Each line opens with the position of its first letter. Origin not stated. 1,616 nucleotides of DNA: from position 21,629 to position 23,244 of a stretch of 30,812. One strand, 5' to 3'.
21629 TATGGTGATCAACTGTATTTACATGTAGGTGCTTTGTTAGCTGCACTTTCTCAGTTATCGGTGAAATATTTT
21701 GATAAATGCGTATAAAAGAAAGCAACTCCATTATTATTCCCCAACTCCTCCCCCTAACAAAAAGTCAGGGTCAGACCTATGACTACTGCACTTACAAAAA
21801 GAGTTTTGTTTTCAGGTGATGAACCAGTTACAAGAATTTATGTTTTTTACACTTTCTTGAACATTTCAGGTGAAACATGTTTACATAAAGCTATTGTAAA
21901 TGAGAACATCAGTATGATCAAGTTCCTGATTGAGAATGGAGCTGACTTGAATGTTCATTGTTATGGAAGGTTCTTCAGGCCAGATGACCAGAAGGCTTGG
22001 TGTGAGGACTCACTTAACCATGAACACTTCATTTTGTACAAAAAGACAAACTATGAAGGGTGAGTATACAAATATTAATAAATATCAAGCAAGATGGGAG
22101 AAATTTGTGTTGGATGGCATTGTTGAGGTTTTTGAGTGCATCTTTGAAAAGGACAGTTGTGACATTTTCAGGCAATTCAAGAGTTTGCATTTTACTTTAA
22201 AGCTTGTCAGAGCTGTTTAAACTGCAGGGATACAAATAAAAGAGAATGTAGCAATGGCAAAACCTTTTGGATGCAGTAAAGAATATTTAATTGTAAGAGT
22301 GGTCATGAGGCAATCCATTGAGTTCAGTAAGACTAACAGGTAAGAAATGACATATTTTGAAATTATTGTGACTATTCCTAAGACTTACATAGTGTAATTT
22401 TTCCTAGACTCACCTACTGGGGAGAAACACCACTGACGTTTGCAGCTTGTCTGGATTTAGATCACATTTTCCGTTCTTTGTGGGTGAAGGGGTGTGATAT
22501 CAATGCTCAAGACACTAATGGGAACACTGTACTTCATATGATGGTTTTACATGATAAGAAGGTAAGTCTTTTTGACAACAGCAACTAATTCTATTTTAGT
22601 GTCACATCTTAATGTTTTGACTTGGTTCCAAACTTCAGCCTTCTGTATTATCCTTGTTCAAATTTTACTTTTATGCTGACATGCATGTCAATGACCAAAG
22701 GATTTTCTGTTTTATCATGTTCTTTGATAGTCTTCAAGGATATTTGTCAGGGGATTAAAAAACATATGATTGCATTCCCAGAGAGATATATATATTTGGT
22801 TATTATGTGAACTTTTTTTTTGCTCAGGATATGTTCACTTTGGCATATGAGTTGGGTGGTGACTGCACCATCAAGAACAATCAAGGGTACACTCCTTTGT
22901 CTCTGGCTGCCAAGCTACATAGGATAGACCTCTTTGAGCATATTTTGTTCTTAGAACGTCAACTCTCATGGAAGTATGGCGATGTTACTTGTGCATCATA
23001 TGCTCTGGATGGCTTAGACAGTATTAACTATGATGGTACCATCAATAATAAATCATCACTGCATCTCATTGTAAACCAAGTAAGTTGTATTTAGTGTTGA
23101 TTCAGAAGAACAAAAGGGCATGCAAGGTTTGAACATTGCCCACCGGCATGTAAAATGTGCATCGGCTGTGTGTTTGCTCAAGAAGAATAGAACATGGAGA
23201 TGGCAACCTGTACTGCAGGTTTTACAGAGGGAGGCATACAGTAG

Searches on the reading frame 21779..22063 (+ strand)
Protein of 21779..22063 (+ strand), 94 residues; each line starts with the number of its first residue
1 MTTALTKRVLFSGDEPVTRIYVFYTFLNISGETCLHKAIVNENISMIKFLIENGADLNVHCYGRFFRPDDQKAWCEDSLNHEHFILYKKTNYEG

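Call 47: search_protein_families(library=pfam, proteins=[window:21779-22063:+], max_evalue=0.01)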
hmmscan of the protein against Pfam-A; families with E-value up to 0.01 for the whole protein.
window:21779-22063:+ (94 aa): 5 families
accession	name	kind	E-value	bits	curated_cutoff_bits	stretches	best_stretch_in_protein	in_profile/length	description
PF13637.12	Ank_4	-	1.6e-09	38.2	22.7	2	23-51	23-50/50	Ankyrin repeats (many copies)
PF13606.12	Ank_3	-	1.1e-06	28.9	22.3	1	31-59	2-30/30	Ankyrin repeat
PF00023.36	Ank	-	3.7e-06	27.4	21.1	1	31-59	2-30/33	Ankyrin repeat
PF12796.13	Ank_2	-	2.2e-05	25.3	27.3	1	28-59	56-88/90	Ankyrin repeats (3 copies)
PF13857.12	Ank_5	-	0.00023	21.9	27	1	29-60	14-45/56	Ankyrin repeats (many copies)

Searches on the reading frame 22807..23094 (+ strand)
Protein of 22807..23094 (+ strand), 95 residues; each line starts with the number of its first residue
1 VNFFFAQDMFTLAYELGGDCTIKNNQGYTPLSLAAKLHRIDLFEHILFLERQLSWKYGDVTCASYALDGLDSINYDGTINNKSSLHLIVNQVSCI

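Call 47: search_protein_families(library=pfam, proteins=[window:22807-23094:+], max_evalue=0.01)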
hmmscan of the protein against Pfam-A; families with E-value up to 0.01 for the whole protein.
window:22807-23094:+ (95 aa): 3 families
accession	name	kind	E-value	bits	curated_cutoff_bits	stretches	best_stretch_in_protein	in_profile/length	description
PF13857.12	Ank_5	-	9.5e-05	23.1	27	1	18-68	7-54/56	Ankyrin repeats (many copies)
PF12796.13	Ank_2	-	0.0013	19.6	27.3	0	21-47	56-80/90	Ankyrin repeats (3 copies)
PF23504.1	YodE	-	0.0015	18.5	27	0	76-91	15-29/48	YodE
